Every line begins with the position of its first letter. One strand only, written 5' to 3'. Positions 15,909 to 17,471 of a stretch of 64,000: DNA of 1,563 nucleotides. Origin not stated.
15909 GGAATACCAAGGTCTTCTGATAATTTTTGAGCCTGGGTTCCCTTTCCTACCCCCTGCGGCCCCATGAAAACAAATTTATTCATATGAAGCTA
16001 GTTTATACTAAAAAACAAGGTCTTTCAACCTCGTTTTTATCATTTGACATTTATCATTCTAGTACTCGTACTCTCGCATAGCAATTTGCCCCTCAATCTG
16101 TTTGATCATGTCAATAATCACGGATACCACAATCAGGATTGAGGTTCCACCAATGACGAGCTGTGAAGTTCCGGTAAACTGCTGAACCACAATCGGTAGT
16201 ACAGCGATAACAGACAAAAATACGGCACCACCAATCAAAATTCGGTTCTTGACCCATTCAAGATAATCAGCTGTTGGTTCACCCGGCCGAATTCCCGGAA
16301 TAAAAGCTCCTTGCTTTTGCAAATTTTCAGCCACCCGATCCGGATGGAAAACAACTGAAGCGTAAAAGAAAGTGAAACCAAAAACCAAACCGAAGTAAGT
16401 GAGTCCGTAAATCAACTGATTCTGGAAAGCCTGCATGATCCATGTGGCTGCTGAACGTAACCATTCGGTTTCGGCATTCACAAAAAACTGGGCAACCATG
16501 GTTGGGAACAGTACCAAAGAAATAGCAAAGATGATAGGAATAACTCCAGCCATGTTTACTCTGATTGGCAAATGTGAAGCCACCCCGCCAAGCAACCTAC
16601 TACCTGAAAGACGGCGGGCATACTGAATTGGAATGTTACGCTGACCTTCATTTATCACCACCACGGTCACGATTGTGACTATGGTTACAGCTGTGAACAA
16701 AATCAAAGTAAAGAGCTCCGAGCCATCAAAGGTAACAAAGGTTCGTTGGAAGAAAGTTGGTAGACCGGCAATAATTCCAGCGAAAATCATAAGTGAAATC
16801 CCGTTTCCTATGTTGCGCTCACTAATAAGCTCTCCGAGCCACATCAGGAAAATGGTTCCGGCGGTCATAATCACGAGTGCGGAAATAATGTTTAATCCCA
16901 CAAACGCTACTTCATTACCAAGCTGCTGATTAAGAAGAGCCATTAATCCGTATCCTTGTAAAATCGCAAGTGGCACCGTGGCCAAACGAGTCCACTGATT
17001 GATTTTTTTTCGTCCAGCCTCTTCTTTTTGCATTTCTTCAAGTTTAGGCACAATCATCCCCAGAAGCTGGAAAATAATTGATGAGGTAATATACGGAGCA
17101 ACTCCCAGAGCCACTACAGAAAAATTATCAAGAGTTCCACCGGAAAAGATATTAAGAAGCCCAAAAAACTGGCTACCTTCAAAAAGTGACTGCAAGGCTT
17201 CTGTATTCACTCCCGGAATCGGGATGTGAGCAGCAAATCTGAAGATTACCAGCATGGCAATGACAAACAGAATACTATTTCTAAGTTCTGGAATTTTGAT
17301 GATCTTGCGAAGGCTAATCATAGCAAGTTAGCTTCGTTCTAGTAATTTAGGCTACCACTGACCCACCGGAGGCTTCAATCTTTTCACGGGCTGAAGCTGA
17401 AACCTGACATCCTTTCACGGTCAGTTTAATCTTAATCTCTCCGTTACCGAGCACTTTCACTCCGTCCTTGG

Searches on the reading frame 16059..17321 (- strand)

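Call 63: search_protein_families(library=ncbifam, proteins=[window:16059-17321:-], max_evalue=1e-10)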
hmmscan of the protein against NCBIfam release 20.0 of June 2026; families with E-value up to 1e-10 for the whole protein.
window:16059-17321:- (420 aa): 3 families
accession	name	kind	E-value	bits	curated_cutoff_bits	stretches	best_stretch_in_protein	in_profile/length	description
TIGR00967.1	3a0501s007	equivalog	2.2e-113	379.3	253.6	1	14-417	1-413/414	preprotein translocase subunit SecY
NF009082.0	PRK12417.1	equivalog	3.6e-44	151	353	1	16-416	15-396/406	accessory Sec system protein translocase subunit SecY2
TIGR02920.1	acc_sec_Y2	equivalog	2.8e-40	138.4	249.6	1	17-408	6-380/395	accessory Sec system protein translocase subunit SecY2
